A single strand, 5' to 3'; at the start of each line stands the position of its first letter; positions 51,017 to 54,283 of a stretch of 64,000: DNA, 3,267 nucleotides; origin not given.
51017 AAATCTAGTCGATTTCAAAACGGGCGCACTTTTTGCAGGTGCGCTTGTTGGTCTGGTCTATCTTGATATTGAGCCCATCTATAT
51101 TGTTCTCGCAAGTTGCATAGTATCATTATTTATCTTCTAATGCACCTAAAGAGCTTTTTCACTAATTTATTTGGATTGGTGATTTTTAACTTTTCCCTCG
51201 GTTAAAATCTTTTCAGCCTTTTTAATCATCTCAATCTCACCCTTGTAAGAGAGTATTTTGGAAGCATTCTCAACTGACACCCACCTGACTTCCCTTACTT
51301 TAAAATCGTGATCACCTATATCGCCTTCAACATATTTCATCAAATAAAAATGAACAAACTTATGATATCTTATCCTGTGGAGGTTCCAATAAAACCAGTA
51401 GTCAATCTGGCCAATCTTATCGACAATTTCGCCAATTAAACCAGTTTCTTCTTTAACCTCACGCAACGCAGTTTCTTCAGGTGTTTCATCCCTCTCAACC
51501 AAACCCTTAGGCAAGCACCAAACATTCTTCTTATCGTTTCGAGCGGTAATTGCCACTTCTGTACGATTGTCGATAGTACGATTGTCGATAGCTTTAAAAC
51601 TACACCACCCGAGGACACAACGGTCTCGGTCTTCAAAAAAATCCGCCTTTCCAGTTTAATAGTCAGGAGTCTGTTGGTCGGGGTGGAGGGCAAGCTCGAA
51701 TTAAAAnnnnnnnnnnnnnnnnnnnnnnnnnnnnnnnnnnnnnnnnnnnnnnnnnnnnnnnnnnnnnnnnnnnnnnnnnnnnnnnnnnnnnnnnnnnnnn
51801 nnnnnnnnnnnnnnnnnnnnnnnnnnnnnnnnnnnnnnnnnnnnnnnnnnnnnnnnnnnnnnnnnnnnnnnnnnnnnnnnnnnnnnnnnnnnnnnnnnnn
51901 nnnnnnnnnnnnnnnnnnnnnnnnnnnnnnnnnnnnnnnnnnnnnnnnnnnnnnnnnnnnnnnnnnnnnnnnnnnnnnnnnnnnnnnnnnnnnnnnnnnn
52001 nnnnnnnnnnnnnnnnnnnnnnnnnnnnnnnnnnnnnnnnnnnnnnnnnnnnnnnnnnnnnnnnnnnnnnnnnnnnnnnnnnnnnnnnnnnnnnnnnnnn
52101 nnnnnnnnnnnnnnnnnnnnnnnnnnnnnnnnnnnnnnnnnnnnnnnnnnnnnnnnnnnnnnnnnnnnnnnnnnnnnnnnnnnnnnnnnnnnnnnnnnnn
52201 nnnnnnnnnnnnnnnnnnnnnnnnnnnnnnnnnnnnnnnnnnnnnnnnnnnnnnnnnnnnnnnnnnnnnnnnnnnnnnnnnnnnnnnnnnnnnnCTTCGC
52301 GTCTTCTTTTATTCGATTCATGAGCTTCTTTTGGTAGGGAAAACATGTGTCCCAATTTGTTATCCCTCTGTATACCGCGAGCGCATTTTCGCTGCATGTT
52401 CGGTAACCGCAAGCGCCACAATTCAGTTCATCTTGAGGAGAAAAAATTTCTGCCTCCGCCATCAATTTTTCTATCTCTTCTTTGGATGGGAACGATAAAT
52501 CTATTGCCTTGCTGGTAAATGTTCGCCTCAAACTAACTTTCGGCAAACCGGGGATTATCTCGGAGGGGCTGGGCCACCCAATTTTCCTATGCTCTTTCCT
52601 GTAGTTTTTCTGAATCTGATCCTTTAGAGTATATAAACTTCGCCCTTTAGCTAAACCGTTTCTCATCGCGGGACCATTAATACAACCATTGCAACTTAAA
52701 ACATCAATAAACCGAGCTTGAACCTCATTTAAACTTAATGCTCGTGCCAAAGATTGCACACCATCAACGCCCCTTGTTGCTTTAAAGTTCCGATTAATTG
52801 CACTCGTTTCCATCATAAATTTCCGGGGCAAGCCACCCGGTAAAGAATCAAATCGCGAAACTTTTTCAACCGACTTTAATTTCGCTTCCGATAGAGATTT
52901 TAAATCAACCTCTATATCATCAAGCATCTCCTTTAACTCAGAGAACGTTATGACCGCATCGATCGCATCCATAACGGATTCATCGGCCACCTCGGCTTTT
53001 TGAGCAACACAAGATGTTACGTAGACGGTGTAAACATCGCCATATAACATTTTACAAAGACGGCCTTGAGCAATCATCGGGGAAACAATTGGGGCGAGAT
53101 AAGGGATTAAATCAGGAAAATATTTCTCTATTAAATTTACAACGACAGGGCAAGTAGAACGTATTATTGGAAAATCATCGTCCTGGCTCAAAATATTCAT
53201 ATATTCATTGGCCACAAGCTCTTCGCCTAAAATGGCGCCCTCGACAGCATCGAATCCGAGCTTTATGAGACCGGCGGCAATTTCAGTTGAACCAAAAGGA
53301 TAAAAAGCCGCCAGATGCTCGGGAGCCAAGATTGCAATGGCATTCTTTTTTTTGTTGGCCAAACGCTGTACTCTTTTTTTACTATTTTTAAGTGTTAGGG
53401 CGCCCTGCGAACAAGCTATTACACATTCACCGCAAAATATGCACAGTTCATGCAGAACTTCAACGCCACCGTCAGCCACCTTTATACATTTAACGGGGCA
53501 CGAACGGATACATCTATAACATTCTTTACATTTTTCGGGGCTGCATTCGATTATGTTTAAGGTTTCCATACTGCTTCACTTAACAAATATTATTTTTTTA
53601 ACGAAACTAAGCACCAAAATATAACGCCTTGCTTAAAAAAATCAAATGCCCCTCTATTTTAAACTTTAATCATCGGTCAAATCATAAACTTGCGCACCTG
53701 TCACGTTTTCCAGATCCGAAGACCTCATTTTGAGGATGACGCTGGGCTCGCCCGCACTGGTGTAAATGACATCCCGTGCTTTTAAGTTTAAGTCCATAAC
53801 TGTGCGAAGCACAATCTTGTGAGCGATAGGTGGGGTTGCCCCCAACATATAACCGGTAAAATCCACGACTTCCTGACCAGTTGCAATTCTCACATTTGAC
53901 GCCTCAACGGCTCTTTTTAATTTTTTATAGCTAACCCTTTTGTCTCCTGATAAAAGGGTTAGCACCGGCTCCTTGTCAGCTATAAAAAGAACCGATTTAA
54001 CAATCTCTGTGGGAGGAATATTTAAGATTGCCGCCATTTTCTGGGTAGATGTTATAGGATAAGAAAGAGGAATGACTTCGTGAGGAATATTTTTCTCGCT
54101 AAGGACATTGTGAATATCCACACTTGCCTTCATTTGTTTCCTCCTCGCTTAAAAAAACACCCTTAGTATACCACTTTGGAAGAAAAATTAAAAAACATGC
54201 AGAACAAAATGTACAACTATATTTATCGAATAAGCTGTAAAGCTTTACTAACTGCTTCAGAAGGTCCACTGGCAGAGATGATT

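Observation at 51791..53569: [FeFe]-hydrogenase-like sensory domain fused directly to a GGDEF diguanylate cyclase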

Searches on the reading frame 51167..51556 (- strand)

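Call 35: search_protein_families(library=ncbifam, proteins=[window:51167-51556:-], max_evalue=0.001)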
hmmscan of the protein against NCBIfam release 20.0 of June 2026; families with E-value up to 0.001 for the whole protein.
window:51167-51556:- (129 aa): 17 families
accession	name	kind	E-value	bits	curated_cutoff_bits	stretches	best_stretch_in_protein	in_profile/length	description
NF052459.1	OxoGTPPhMutT1Mycb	equivalog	2.6e-12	46.4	475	1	9-116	27-127/292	8-oxo-(d)GTP phosphatase MutT1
NF041652.1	Nud_hyd_Dein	equivalog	5e-09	36.6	200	1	4-50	36-82/152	Nudix hydrolase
NF001938.0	PRK00714.1-5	equivalog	1.2e-08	34.5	116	1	6-63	40-95/172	RNA pyrophosphohydrolase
NF001937.0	PRK00714.1-4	equivalog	2.5e-08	33.7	139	1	5-60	25-80/161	RNA pyrophosphohydrolase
NF008044.0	PRK10776.1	equivalog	5.4e-08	32.8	148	1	9-97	29-109/130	8-oxo-dGTP diphosphatase MutT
NF006961.0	PRK09438.1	equivalog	9.9e-08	31.6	103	1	5-68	26-93/151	dihydroneopterin triphosphate diphosphatase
TIGR00586.1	mutt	equivalog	3.4e-07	30.3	97.9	1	9-102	30-115/129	8-oxo-dGTP diphosphatase MutT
NF001936.0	PRK00714.1-3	equivalog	7.3e-07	29.2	118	1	3-67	27-89/155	RNA pyrophosphohydrolase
NF001935.0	PRK00714.1-2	equivalog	1.4e-06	27.9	259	1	9-59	29-79/183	RNA pyrophosphohydrolase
NF001934.0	PRK00714.1-1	equivalog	1.1e-05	25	241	1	4-60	24-80/176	RNA pyrophosphohydrolase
NF008736.0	PRK11762.1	equivalog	1.8e-05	24.4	169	1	14-51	77-114/186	ADP compounds hydrolase NudE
NF003787.0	PRK05379.1-4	equivalog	2e-05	23.8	449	1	9-99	231-325/346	bifunctional nicotinamide-nucleotide adenylyltransferase/Nudix hydroxylase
TIGR02705.1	nudix_YtkD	equivalog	2.1e-05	24.1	154.4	1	15-50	49-84/156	RNA deprotection pyrophosphohydrolase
NF006530.0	PRK08999.1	equivalog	0.00015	21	245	1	7-98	29-112/315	Nudix family hydrolase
NF003788.0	PRK05379.1-5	equivalog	0.00021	20.7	354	1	9-41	236-268/351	bifunctional nicotinamide-nucleotide adenylyltransferase/Nudix hydroxylase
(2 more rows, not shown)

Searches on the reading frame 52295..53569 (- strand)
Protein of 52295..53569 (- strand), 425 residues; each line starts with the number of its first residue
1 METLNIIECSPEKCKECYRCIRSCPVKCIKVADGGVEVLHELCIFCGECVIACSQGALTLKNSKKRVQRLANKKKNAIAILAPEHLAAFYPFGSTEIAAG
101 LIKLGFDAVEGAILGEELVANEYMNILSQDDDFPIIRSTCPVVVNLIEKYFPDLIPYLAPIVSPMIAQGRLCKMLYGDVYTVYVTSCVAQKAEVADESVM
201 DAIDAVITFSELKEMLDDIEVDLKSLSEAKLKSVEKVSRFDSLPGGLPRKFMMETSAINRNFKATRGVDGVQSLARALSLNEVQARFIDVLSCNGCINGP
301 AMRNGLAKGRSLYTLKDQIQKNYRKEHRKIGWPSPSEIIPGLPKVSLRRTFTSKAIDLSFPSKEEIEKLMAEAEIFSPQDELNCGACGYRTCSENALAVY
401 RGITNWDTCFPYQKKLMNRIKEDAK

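Call 20: search_solved_structures(query=window:52298-53392:-, max_evalue=0.01, show_alignments=2)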
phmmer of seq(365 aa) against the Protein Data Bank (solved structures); distinct sequences matched with E-value up to 0.01: 43.
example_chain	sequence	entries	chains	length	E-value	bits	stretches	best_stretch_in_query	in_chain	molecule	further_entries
6gm4_A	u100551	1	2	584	4.2e-12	49.2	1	36-171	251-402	Iron hydrogenase 1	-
6gm3_A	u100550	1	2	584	7.1e-12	48.5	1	37-171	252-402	Iron hydrogenase 1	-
7qhf_A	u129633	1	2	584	7.9e-12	48.3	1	36-171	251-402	Iron hydrogenase 1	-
6gly_A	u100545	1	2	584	8e-12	48.3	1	36-171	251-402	Iron hydrogenase 1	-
5la3_A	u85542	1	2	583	1e-11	48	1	37-171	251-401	Iron hydrogenase 1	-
1c4a_A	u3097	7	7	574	1e-11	47.9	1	36-171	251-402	PROTEIN (FE-ONLY HYDROGENASE) | PROTEIN (PERIPLASMIC HYDROGENASE 1) | Iron hydrogenase 1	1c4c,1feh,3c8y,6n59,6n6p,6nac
4xdd_A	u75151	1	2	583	1.1e-11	47.9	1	36-171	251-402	Iron hydrogenase 1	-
4xdc_A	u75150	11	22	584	1.1e-11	47.9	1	36-171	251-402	Iron hydrogenase 1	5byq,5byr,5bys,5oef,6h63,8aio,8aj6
9rjq_A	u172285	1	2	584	1.1e-11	47.9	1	36-171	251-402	Iron hydrogenase 1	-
9rj9_A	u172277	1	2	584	1.1e-11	47.8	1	36-171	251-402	Iron hydrogenase 1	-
6gm0_A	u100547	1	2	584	1.1e-11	47.8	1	36-171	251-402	Iron hydrogenase 1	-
9rjo_A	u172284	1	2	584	1.1e-11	47.8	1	36-171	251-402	Iron hydrogenase 1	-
6glz_A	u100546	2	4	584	1.1e-11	47.8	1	36-171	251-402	Iron hydrogenase 1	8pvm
6yf4_A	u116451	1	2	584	1.4e-11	47.5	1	36-171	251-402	Iron hydrogenase 1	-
8cjy_A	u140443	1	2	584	1.5e-11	47.4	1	36-171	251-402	Iron hydrogenase 1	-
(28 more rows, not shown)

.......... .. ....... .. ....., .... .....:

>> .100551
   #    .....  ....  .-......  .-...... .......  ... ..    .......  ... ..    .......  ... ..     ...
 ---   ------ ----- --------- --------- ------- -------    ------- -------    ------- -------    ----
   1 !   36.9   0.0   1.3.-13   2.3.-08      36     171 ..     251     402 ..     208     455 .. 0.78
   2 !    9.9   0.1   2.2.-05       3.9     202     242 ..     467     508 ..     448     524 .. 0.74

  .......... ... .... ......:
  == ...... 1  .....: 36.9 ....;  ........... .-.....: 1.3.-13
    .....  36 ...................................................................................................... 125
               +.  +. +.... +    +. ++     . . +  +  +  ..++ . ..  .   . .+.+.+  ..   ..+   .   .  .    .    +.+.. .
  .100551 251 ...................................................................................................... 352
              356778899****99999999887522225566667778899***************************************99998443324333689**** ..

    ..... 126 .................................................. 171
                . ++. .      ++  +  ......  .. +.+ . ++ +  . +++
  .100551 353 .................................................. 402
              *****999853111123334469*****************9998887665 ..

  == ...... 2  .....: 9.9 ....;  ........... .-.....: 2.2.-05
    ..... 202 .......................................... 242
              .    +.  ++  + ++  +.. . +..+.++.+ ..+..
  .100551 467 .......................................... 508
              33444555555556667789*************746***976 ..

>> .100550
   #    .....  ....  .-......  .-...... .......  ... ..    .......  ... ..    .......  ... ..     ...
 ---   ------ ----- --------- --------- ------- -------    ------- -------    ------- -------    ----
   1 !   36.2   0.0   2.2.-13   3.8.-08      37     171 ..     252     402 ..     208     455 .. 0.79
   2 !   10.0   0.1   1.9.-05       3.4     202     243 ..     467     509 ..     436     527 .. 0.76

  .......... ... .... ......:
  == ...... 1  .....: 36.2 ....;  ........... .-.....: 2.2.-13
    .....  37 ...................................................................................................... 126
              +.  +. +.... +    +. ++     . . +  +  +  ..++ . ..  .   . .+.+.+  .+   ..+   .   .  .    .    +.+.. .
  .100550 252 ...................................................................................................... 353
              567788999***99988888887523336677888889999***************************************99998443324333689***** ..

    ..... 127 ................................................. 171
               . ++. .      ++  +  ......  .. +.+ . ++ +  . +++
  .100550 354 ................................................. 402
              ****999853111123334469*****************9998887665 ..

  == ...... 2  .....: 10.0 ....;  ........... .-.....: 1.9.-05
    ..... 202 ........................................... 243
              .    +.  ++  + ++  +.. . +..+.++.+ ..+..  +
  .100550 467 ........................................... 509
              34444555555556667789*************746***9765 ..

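Call 63: search_protein_representatives(protein=window:52295-53569:-)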
Query: 425 residues. Proteins with E-value up to 0.001 (for the whole library): 4359; up to 1e-10: 2057; up to 1e-30: 651. The best 150 are listed.
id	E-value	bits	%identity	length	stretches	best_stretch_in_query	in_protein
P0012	2.3e-107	376.0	43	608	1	4-423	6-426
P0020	1.2e-95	337.4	39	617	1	5-422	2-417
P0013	2.2e-93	329.9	41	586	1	6-417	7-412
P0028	8.1e-87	308.3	39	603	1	9-421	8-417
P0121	1.0e-85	304.7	41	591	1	12-423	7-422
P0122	2.7e-83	296.7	37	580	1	4-418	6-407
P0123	5.0e-81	289.3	37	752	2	6-415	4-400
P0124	6.7e-81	288.8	36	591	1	5-422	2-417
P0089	3.9e-79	283.0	39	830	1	7-420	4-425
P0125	5.7e-79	282.5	34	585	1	6-415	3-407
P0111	5.4e-78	279.3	36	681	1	5-413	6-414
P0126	8.8e-78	278.6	37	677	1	9-422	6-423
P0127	1.6e-77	277.7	37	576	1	9-412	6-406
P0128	2.7e-76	273.7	37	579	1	5-419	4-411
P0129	2.9e-76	273.5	36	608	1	6-422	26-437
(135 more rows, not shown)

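Call 68: search_protein_families(library=pfam, alignment_id=A3, max_evalue=0.0001)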
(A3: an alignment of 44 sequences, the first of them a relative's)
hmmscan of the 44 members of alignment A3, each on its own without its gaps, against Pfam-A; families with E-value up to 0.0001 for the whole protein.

A. member 1, P0239 (796 aa): 11 families
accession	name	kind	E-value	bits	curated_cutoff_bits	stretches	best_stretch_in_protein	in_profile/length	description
PF02906.19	Fe_hyd_lg_C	-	1.7e-45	156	22.1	1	73-297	2-245/245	Iron only hydrogenase large subunit, C-terminal domain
PF00990.26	GGDEF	-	3.3e-40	137.9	23.8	1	429-585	1-159/161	Diguanylate cyclase, GGDEF domain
PF13487.12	HD_5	-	2.2e-38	132.1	27.2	1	615-779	3-170/170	HD domain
PF01966.28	HD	-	1.6e-19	70.7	22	1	626-748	1-116/116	HD domain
PF04060.18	FeS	-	4.9e-10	39.4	23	1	373-402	4-33/33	Putative Fe-S cluster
PF12838.12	Fer4_7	-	1.1e-08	35.9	27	1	11-54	2-52/52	4Fe-4S dicluster domain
PF00037.32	Fer4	-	1.2e-08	34.8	21.1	1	7-27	4-24/24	4Fe-4S binding domain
PF13237.11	Fer4_10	-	2e-08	34.5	25.5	1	6-50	4-52/53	4Fe-4S dicluster domain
PF13187.11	Fer4_9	-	2.1e-06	28.1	27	1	11-54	2-51/52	4Fe-4S dicluster domain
PF12837.12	Fer4_6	-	1.8e-05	24.9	25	1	7-26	5-24/24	4Fe-4S binding domain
PF13484.11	Fer4_16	-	3.6e-05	24.9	30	0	11-37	2-28/66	4Fe-4S double cluster binding domain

B. families by the number of members that match (of 44 scanned): 32 families (the first 25 are shown)
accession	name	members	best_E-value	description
PF02906.19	Fe_hyd_lg_C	44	3.1e-59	Iron only hydrogenase large subunit, C-terminal domain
PF04060.18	FeS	44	2.4e-12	Putative Fe-S cluster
PF12838.12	Fer4_7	42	4.6e-09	4Fe-4S dicluster domain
PF13237.11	Fer4_10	41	1.4e-09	4Fe-4S dicluster domain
PF13187.11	Fer4_9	36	1.6e-07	4Fe-4S dicluster domain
PF00037.32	Fer4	35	1.5e-09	4Fe-4S binding domain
PF12837.12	Fer4_6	23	3.6e-08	4Fe-4S binding domain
PF14697.11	Fer4_21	20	4.6e-07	4Fe-4S dicluster domain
PF00158.32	Sigma54_activat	16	4.7e-74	Sigma-54 interaction domain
PF25601.1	AAA_lid_14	16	8e-29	AAA+ ATPase lid domain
PF14532.12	Sigma54_activ_2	16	4.4e-25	Sigma-54 interaction domain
PF25160.1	LdpA_Fe-S-bd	15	4e-07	LdpA Fe-S cluster-binding domain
PF07728.20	AAA_5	14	3.2e-08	AAA domain (dynein-related subfamily)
PF13188.13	PAS_8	13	8.5e-08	PAS domain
PF02954.25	HTH_8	12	1.6e-15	Bacterial regulatory protein, Fis family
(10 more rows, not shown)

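Call 74: find_encoding_contigs(protein=P0121, flank=10000, max_places=1)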
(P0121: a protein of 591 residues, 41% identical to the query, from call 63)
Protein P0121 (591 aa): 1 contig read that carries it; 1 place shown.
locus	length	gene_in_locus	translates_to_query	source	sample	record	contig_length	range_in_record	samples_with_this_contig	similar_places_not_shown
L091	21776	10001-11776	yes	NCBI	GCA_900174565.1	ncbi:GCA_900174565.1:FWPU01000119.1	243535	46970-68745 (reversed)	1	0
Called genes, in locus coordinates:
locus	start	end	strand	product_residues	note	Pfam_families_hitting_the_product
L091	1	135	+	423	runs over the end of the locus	PF02310:B12-binding, PF04055:Radical_SAM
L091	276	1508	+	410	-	PF00696:AA_kinase, PF22629:ACT_AHAS_ss (faint), PF01842:ACT, PF13740:ACT_6 (faint), PF22468:ACT_9, PF13840:ACT_7, PF01842:ACT, PF22468:ACT_9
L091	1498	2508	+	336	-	PF01118:Semialdhyde_dh, PF02774:Semialdhyde_dhC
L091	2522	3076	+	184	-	PF02663:FmdE, PF01258:zf-dskA_traR (weak)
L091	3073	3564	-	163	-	-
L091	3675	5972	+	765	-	PF00270:DEAD, PF00271:Helicase_C, PF22982:WHD_HRQ1, PF09369:MZB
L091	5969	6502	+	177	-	PF18306:LDcluster4, PF03641:Lysine_decarbox (weak)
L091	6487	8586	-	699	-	PF01926:MMR_HSR1, PF02421:FeoB_N, PF17910:FeoB_Cyto, PF07670:Gate, PF07664:FeoB_C, PF07670:Gate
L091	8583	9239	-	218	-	PF01047:MarR (weak), PF01325:Fe_dep_repress, PF02742:Fe_dep_repr_C, PF04023:FeoA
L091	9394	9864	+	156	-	PF04073:tRNA_edit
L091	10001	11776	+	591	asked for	PF12838:Fer4_7 (weak), PF13187:Fer4_9 (weak), PF13237:Fer4_10, PF02906:Fe_hyd_lg_C, PF04060:FeS, PF00990:GGDEF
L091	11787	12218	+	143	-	PF00293:NUDIX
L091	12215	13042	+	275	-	PF16575:CLP1_P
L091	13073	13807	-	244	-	PF00072:Response_reg, PF04397:LytTR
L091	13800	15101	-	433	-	PF06580:His_kinase, PF02518:HATPase_c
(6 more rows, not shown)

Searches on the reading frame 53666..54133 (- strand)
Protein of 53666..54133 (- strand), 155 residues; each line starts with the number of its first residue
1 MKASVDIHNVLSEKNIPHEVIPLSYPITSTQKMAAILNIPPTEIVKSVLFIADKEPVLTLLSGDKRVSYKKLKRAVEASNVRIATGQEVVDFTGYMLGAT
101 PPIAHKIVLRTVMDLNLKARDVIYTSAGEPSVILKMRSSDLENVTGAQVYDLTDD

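Call 35: search_protein_families(library=ncbifam, proteins=[window:53666-54133:-], max_evalue=0.001)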
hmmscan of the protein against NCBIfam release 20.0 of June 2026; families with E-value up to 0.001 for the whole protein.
window:53666-54133:- (155 aa): 3 families
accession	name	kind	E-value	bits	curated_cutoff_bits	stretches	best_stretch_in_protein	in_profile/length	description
TIGR00011.1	YbaK_EbsC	equivalog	2.2e-21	76.2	153.25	1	9-152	5-151/152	Cys-tRNA(Pro) deacylase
NF006625.0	PRK09194.1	equivalog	3.5e-10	39.4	558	1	28-133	258-363/559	proline--tRNA ligase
NF007951.0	PRK10670.1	equivalog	1.1e-08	35.1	243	1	64-152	67-155/159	Cys-tRNA(Pro)/Cys-tRNA(Cys) deacylase YbaK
